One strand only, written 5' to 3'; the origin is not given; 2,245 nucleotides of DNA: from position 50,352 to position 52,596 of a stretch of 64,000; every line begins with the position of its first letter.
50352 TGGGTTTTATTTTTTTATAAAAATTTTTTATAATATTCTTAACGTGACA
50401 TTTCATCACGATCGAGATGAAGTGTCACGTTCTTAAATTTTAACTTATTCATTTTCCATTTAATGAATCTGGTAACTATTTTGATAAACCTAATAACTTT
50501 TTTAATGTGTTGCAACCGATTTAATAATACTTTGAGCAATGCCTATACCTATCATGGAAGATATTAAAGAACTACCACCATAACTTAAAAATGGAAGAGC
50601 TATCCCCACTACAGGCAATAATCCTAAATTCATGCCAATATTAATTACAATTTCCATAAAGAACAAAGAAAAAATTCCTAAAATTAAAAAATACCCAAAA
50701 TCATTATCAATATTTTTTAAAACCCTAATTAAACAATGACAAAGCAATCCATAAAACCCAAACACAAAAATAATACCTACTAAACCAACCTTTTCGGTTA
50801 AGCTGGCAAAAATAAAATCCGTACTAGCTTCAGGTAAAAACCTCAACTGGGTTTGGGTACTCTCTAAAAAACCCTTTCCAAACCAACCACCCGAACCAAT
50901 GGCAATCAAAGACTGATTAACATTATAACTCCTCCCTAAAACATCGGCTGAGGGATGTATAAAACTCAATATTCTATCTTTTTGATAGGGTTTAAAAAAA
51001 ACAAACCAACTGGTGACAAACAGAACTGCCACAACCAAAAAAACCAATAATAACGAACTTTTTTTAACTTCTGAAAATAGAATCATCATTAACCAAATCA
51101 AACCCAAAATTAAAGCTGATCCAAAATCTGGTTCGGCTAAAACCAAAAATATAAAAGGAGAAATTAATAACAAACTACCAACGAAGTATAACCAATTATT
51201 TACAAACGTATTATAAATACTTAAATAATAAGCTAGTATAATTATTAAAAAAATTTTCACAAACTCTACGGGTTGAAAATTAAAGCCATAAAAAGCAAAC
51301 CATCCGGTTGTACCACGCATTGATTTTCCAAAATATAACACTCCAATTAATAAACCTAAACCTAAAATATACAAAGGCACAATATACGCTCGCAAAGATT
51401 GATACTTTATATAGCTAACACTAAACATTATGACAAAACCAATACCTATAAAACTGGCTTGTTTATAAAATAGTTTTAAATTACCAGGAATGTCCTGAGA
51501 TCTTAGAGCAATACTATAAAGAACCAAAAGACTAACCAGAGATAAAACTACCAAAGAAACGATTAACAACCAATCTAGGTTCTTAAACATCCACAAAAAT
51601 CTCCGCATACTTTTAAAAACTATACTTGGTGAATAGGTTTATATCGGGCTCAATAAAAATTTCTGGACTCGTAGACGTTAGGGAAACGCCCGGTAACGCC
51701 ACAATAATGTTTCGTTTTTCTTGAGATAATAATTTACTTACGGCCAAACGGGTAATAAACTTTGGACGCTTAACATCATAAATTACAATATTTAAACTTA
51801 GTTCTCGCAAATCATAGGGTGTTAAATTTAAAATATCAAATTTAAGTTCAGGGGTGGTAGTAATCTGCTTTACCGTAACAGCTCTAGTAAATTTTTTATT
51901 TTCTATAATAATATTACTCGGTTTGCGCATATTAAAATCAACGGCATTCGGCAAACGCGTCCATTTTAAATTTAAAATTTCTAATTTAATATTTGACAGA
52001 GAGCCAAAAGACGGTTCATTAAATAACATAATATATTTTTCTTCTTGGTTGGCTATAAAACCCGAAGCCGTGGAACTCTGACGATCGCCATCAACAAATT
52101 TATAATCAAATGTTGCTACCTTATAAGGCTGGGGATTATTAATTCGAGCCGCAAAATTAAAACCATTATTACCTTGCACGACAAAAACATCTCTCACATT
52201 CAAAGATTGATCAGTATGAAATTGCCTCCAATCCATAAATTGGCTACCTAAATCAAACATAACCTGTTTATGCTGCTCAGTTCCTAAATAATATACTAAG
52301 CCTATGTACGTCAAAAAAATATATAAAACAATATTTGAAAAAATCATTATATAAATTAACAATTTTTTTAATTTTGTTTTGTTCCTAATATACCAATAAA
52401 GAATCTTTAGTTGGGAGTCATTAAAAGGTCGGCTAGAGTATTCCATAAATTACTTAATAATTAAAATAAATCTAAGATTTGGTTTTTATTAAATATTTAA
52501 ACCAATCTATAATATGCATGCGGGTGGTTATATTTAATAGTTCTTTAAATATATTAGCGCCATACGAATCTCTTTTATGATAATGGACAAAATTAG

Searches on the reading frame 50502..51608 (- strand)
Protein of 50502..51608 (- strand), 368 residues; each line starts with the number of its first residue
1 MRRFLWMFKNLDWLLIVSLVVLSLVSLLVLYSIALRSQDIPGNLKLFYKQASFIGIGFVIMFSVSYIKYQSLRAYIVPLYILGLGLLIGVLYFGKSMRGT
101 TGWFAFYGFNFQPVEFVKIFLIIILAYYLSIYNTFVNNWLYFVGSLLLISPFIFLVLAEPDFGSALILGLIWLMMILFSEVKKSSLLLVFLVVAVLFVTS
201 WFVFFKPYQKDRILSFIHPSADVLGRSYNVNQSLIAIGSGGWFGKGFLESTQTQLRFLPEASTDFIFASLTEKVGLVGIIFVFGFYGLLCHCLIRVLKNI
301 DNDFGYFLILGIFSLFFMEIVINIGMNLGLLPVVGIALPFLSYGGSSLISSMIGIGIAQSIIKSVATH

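Call 5: search_protein_families(library=pfam, proteins=[window:50502-51608:-], max_evalue=0.1)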
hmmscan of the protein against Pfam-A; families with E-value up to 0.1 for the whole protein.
window:50502-51608:- (368 aa): 1 family
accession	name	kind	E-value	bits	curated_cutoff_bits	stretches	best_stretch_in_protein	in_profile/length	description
PF01098.24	FTSW_RODA_SPOVE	-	2.4e-84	283.8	26.4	1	14-363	3-352/356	Cell cycle protein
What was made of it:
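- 50502..51608 (-): RodA; right anchor of the conserved gene order. PF01098 at 2.4e-84 (call 5).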

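Call 22: find_related_loci(query=window:50502-51605:-, collection=genome_contigs, flank=10000)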
Query window:50502-51605:- (367 aa) in genome_contigs; peptide patterns used: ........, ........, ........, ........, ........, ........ (x = any residue, [..] = any of these).
33 stretches matched a pattern; 2 encode a relative of the query (tblastn E <= 1e-3); 2 distinct loci.
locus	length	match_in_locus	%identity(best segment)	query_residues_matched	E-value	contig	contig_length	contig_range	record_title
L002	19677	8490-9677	33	8-363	2e-50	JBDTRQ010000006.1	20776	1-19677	MAG: Ignavibacteriota bacterium isolate cluster3_bin.250 NODE_8868_length_20776_cov_5.313305, whole genome shotgun seque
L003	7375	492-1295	31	78-356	2e-26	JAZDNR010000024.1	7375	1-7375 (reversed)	MAG: Parcubacteria group bacterium isolate MEGAHIT-group-0.721 k141_12035661, whole genome shotgun sequence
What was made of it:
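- Tried and rejected: A genome_contigs scan with RodA returned only distant phyla, and the source genome is not in that collection (call 22).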

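Call 26: find_homologous_proteins(query=window:50505-51608:-, max_evalue=1e-30)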
Query window:50505-51608:- (368 aa): 6300 proteins with E <= 1e-30 among 8000 candidates; the best 120 are listed.
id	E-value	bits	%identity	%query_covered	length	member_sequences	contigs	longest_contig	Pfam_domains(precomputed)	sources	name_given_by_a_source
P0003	5.5e-227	771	100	100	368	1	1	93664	PF01098.25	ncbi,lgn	-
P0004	1.1e-102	362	52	97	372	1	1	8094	PF01098.25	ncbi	-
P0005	7.3e-94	333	49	96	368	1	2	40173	PF01098.25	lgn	-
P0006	9.9e-93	330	47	96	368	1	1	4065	PF01098.25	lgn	-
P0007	1.4e-91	326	50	96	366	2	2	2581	PF01098.25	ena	-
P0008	1.1e-90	323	45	98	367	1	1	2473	PF01098.25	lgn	-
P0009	2.0e-90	322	47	98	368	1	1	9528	PF01098.25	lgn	-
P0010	4.7e-90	321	47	98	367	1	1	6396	PF01098.25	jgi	jgi:rod shape determining protein RodA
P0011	6.2e-90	320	47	98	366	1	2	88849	PF01098.25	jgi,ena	-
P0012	8.3e-90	320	48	96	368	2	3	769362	PF01098.25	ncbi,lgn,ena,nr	ncbi:rod shape-determining protein RodA [Candidatus Parcubacteria bacterium]|nr:rod shape-determinin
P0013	8.6e-90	320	48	98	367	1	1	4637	PF01098.25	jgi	-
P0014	1.2e-89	320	48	98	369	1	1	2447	PF01098.25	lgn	-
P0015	1.8e-89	319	45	93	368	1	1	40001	PF01098.25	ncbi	-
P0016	1.8e-89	319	46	98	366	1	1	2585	PF01098.25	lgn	-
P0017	2.0e-89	319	48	98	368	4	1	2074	PF01098.25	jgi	jgi:rod shape determining protein RodA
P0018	2.7e-89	318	48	98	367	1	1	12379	PF01098.25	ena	-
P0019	3.1e-89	318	49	96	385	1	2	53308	PF01098.25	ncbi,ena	-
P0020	3.1e-89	318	48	96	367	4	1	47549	PF01098.25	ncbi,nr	ncbi:MAG: rod shape-determining protein RodA [Candidatus Buchananbacteria bacterium]|nr:rod shape-de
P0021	7.2e-89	317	47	98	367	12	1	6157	PF01098.25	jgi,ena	-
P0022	8.8e-89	317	44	98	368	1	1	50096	PF01098.25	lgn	-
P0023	9.7e-89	316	47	98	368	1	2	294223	PF01098.25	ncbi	ncbi:MAG: FtsW/RodA/SpoVE family cell cycle protein [Patescibacteria group bacterium]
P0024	9.8e-89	316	47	96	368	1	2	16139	PF01098.25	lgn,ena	-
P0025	1.6e-88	316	46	96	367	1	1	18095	PF01098.25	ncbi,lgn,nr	ncbi:rod shape-determining protein RodA [Candidatus Falkowbacteria bacterium]|nr:rod shape-determini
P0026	1.9e-88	315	45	98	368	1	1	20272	PF01098.25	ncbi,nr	ncbi:rod shape-determining protein RodA [bacterium]|nr:rod shape-determining protein RodA [bacterium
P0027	3.0e-88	315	48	96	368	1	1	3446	PF01098.25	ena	-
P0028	3.2e-88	315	46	98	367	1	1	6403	PF01098.25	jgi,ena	-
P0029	3.5e-88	315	46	98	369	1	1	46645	PF01098.25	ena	-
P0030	5.9e-88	314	46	98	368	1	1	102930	PF01098.25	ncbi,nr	ncbi:MAG: rod shape-determining protein RodA [bacterium]|nr:rod shape-determining protein RodA [bact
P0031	7.9e-88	313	48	96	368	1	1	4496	PF01098.25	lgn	-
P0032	1.0e-87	313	47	96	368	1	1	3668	PF01098.25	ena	-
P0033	1.1e-87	313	48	95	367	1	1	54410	PF01098.25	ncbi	-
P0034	1.2e-87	313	46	97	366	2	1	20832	PF01098.25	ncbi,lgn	-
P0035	1.2e-87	313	45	98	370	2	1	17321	PF01098.25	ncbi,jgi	jgi:rod shape determining protein RodA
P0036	1.2e-87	313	47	96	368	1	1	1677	PF01098.25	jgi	jgi:rod shape determining protein RodA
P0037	1.2e-87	313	47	98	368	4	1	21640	PF01098.25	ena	-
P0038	1.5e-87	313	45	98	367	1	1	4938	PF01098.25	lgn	-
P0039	1.6e-87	313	46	96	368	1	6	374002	PF01098.25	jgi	-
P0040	1.6e-87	312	47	96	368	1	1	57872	PF01098.25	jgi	jgi:rod shape determining protein RodA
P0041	1.8e-87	312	46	98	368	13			PF01098.25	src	-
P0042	2.0e-87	312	47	96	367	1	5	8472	PF01098.25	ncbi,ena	-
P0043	2.1e-87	312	47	96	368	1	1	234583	PF01098.25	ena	-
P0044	2.5e-87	312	47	98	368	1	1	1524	PF01098.25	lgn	-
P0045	2.6e-87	312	45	98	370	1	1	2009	PF01098.25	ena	-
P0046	3.2e-87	311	45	96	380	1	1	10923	PF01098.25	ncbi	-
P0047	4.0e-87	311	49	92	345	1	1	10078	PF01098.25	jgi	jgi:rod shape determining protein RodA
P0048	4.0e-87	311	47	98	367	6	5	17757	PF01098.25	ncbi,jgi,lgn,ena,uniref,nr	ncbi:rod shape-determining protein RodA [Candidatus Falkowbacteria bacterium RIFOXYB2_FULL_34_18]|un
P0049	4.6e-87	311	45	97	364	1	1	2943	PF01098.25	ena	-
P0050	5.2e-87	311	45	92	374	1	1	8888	PF01098.25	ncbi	-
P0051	6.0e-87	311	46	98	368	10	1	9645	PF01098.25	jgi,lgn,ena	-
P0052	6.2e-87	311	45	96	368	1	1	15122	PF01098.25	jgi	-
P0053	6.6e-87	310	46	96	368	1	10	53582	PF01098.25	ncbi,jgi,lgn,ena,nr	ncbi:rod shape-determining protein RodA [Patescibacteria group bacterium]|nr:rod shape-determining p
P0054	7.2e-87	310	45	100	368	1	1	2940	PF01098.25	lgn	-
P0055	7.9e-87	310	46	98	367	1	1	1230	PF01098.25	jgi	-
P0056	8.5e-87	310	48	98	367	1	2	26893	PF01098.25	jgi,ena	-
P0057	9.3e-87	310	47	96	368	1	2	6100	PF01098.25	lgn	-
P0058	1.1e-86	310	44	96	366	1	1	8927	PF01098.25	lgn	-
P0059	1.2e-86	310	47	96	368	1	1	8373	PF01098.25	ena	-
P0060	1.6e-86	309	47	98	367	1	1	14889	PF01098.25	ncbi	-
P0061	1.6e-86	309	46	93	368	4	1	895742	PF01098.25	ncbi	-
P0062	2.1e-86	309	48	98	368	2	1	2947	PF01098.25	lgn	-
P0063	2.2e-86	309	47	98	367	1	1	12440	PF01098.25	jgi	-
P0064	2.3e-86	309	48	96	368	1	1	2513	PF01098.25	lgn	-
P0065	2.5e-86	309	47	96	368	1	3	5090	PF01098.25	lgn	-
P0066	2.8e-86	308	45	98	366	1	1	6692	PF01098.25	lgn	-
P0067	2.9e-86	308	47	98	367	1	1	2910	PF01098.25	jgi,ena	-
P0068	3.5e-86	308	46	98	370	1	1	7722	PF01098.25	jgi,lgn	jgi:rod shape determining protein RodA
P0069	3.7e-86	308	47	98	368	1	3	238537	PF01098.25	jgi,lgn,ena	-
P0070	4.3e-86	308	47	98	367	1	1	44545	PF01098.25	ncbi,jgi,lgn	-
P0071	4.6e-86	308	46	100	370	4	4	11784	PF01098.25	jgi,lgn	-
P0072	5.7e-86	307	46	98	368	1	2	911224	PF01098.25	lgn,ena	-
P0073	6.2e-86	307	47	96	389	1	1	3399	PF01098.25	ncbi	-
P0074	6.6e-86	307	46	96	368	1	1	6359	PF01098.25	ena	-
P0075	6.8e-86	307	48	98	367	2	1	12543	PF01098.25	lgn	-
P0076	7.0e-86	307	46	96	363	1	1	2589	PF01098.25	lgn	-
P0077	7.0e-86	307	45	96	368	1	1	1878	PF01098.25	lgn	-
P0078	7.0e-86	307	45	98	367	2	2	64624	PF01098.25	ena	-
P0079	8.1e-86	307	43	98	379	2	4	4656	PF01098.25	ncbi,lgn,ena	-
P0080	8.3e-86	307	43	98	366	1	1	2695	PF01098.25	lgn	-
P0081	8.4e-86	307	47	98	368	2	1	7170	PF01098.25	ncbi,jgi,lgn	-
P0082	8.7e-86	307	46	96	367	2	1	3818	PF01098.25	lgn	-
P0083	9.2e-86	307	46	98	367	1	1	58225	PF01098.25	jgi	-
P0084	1.1e-85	306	45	100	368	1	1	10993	PF01098.25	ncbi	-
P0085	1.3e-85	306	48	98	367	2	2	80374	PF01098.25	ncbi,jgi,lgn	jgi:rod shape determining protein RodA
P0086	1.3e-85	306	46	98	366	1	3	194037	PF01098.25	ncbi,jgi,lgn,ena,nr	ncbi:MAG TPA: rod shape-determining protein RodA [bacterium]|nr:rod shape-determining protein RodA [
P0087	1.5e-85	306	48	95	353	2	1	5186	PF01098.25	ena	-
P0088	1.7e-85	306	47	98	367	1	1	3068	PF01098.25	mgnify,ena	mgnify:CR=1 FL=1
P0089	1.8e-85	306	46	93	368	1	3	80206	PF01098.25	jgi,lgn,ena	-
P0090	1.9e-85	306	45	98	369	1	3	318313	PF01098.25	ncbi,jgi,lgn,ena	-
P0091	2.1e-85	305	45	98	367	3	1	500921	PF01098.25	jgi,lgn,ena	-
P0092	2.2e-85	305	46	98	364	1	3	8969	PF01098.25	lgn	-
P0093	2.2e-85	305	45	96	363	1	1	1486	PF01098.25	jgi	-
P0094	2.3e-85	305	47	96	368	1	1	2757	PF01098.25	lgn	-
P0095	2.4e-85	305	47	95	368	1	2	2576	PF01098.25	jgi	jgi:rod shape determining protein RodA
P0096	2.5e-85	305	46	98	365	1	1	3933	PF01098.25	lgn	-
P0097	2.7e-85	305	48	98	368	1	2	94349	PF01098.25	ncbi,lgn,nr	ncbi:MAG: FtsW/RodA/SpoVE family cell cycle protein [Patescibacteria group bacterium]|nr:FtsW/RodA/S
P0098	2.8e-85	305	45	98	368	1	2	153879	PF01098.25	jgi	-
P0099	2.8e-85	305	47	96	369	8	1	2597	PF01098.25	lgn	-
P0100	3.0e-85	305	46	98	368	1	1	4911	PF01098.25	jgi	jgi:rod shape determining protein RodA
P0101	3.3e-85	305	48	95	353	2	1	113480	PF01098.25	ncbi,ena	-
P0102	3.4e-85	305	47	96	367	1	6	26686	PF01098.25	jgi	jgi:rod shape determining protein RodA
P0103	3.5e-85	305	45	93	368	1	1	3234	PF01098.25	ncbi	-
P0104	3.7e-85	305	47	95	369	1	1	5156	PF01098.25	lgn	-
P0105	3.8e-85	305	47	96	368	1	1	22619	PF01098.25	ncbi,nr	ncbi:MAG: FtsW/RodA/SpoVE family cell cycle protein [bacterium]|nr:FtsW/RodA/SpoVE family cell cycle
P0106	3.9e-85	305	42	98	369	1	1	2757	PF01098.25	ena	-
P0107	4.4e-85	304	47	96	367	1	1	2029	PF01098.25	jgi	jgi:rod shape determining protein RodA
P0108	4.9e-85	304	47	98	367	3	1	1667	PF01098.25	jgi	-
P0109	5.1e-85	304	46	98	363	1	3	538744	PF01098.25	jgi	jgi:rod shape determining protein RodA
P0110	5.5e-85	304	47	98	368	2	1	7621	PF01098.25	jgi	jgi:rod shape determining protein RodA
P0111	5.6e-85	304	45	96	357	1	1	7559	PF01098.25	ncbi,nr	ncbi:rod shape-determining protein RodA, partial [Patescibacteria group bacterium]|nr:rod shape-dete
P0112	5.6e-85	304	44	98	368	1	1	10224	PF01098.25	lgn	-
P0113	6.1e-85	304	47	96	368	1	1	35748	PF01098.25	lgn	-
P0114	6.7e-85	304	47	96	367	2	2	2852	PF01098.25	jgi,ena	-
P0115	6.8e-85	304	46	96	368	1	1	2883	PF01098.25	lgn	-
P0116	7.8e-85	304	47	96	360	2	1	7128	PF01098.25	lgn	-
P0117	1.1e-84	303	46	98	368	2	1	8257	PF01098.25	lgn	-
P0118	1.1e-84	303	47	98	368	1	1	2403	PF01098.25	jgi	-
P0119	1.2e-84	303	45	96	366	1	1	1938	PF01098.25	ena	-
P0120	1.2e-84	303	46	96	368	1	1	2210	PF01098.25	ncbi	-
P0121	1.2e-84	303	46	96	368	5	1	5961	PF01098.25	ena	-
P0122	1.3e-84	303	45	98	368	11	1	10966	PF01098.25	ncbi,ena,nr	ncbi:rod shape-determining protein RodA [Patescibacteria group bacterium]|nr:rod shape-determining p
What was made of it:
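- Orphan and near-orphan status is partly explained by sparse sampling: the best RodA hit is only 52% identical (call 26).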

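Call 27: find_encoding_contigs(protein=P0004, flank=10000, max_places=2)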
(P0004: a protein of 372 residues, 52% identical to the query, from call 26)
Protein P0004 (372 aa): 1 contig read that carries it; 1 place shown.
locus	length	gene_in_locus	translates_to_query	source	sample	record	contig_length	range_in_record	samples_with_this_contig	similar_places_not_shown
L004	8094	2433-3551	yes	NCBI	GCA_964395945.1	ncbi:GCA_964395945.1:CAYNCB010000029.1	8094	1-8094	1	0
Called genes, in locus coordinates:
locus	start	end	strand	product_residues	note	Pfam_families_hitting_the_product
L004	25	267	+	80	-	-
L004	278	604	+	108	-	-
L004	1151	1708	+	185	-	-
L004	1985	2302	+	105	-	-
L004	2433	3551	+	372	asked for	PF01098:FTSW_RODA_SPOVE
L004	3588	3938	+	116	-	-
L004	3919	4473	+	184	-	-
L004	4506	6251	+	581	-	PF00082:Peptidase_S8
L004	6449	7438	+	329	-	PF02618:YceG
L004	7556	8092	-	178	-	?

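Call 28: find_encoding_contigs(protein=P0005, flank=10000, max_places=2)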
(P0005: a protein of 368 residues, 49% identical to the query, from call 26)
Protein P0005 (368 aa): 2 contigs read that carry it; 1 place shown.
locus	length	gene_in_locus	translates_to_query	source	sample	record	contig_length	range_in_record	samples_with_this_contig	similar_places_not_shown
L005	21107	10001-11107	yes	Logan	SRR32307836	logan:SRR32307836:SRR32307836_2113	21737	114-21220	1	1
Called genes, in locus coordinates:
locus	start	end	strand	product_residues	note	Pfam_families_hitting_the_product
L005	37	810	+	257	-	PF00142:Fer4_NifH, PF01656:CbiA, PF02374:ArsA_ATPase, PF06564:CBP_BcsQ, PF09140:MipZ, PF10609:ParA, PF13614:AAA_31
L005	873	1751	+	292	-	PF02195:ParB_N, PF17762:HTH_ParB, PF23552:ParB_C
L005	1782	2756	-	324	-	-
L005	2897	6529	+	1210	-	PF02811:PHP, PF07733:DNA_pol3_alpha, PF17657:DNA_pol3_finger, PF14579:HHH_6, PF01336:tRNA_anti-codon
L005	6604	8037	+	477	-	-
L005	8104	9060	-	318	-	PF01791:DeoC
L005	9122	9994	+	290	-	-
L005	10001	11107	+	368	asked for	PF01098:FTSW_RODA_SPOVE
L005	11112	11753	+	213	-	PF01386:Ribosomal_L25p, PF14693:Ribosomal_TL5_C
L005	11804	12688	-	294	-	PF17827:PrmC_N, PF13847:Methyltransf_31 (weak), PF13649:Methyltransf_25 (weak)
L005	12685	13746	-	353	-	PF03462:PCRF, PF00472:RF-1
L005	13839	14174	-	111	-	PF01197:Ribosomal_L31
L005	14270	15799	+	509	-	PF01943:Polysacc_synt, PF13440:Polysacc_synt_3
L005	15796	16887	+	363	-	PF13439:Glyco_transf_4, PF13579:Glyco_trans_4_4 (weak), PF20706:GT4-conflict, PF00534:Glycos_transf_1, PF13692:Glyco_trans_1_4, PF13524:Glyco_trans_1_2 (weak)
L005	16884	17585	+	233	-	PF00535:Glycos_transf_2, PF10111:Glyco_tranf_2_2, PF13641:Glyco_tranf_2_3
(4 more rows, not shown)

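Call 29: find_encoding_contigs(protein=P0012, flank=10000, max_places=2)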
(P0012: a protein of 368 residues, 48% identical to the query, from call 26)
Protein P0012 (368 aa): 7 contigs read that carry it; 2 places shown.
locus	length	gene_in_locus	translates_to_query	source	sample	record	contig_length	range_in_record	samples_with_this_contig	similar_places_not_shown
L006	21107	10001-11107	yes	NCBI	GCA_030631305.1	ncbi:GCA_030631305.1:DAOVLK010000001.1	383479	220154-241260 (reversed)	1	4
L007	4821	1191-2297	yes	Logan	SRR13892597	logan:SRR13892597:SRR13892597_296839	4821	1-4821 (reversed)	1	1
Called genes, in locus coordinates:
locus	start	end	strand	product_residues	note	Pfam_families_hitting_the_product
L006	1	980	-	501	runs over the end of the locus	PF02934:GatB_N, PF02637:GatB_Yqey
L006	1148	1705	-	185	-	-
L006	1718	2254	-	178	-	PF13207:AAA_17 (weak), PF13238:AAA_18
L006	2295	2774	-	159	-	PF00186:DHFR_1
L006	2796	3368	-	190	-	PF01966:HD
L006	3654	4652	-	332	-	PF00303:Thymidylat_synt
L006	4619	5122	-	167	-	PF13020:NOV_C (faint)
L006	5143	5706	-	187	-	PF22769:DCD, PF00692:dUTPase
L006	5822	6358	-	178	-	PF00383:dCMP_cyt_deam_1, PF14437:MafB19-deam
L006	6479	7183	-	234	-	PF00687:Ribosomal_L1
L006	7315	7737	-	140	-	PF03946:Ribosomal_L11_N, PF00298:Ribosomal_L11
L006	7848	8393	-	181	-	PF02357:NusG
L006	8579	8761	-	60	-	PF00584:SecE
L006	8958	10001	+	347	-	-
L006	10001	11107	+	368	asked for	PF01098:FTSW_RODA_SPOVE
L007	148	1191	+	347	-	-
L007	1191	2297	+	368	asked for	PF01098:FTSW_RODA_SPOVE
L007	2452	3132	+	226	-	PF01386:Ribosomal_L25p, PF14693:Ribosomal_TL5_C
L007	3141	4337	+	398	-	PF11258:DUF3048, PF17479:DUF3048_C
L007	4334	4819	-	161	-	?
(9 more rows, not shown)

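Call 117: search_protein_families(library=pfam, proteins=[L004:1985-2302:+, L004:278-604:+], max_evalue=0.01)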
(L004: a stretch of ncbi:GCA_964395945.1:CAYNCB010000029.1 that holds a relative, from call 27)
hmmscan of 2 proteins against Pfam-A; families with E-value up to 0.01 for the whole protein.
L004:1985-2302:+ (105 aa): 1 family
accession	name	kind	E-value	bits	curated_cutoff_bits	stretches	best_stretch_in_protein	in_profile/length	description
PF11556.13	EBA-175_VI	-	0.0047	17.7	27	1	49-92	15-57/81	Erythrocyte binding antigen 175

L004:278-604:+ (108 aa): 0 families

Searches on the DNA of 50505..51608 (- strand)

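Call 58: search_rna_families(sources=[L004, L008, L009, L010, L011, L012, L013], threshold=evalue, max_evalue=0.1)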
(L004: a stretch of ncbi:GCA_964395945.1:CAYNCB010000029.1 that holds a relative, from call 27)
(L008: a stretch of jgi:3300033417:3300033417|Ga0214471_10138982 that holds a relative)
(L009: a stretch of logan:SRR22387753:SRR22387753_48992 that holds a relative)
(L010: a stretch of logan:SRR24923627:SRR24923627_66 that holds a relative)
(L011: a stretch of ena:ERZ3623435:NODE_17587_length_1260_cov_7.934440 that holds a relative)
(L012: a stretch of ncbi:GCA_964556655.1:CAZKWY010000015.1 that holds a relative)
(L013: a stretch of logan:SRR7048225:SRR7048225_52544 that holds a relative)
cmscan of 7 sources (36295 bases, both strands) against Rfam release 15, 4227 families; matches with E-value up to 0.1: 4.
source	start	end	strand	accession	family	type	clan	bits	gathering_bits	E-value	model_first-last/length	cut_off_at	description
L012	1407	1493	-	RF00005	tRNA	Gene; tRNA;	CL00001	59.3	29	1.5e-10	1-71/71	no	tRNA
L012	9482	9566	-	RF00005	tRNA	Gene; tRNA;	CL00001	53.4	29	6.6e-09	1-71/71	no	tRNA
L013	1066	1150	-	RF00005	tRNA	Gene; tRNA;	CL00001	53.4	29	6.6e-09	1-71/71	no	tRNA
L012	1373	1500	-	RF02223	sX4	Gene; sRNA;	-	27.6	70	0.046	1-167/167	no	Proteobacterial sRNA sX4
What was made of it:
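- Tried and rejected: No Rfam family matches it (call 58).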

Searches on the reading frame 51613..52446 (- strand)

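Call 5: search_protein_families(library=pfam, proteins=[window:51613-52446:-], max_evalue=0.1)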
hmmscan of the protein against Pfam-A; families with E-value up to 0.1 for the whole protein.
window:51613-52446:- (277 aa): 0 families

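Call 8: search_protein_families(library=padloc, proteins=[window:51613-52446:-], max_evalue=0.1)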
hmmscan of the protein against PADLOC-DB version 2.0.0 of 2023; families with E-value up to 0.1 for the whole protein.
window:51613-52446:- (277 aa): 0 families

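Call 9: search_protein_families(library=phrogs, proteins=[window:51613-52446:-], max_evalue=0.1)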
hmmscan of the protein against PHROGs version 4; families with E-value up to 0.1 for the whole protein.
window:51613-52446:- (277 aa): 1 family
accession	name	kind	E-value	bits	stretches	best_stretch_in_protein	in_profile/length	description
phrog_27742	-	unknown function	0.061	13.7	0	130-202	198-265/272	-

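Call 90: search_protein_families(library=ncbifam, proteins=[window:51616-52446:-], max_evalue=0.01)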
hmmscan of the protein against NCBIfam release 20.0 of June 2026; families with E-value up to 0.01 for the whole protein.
window:51616-52446:- (277 aa): 0 families
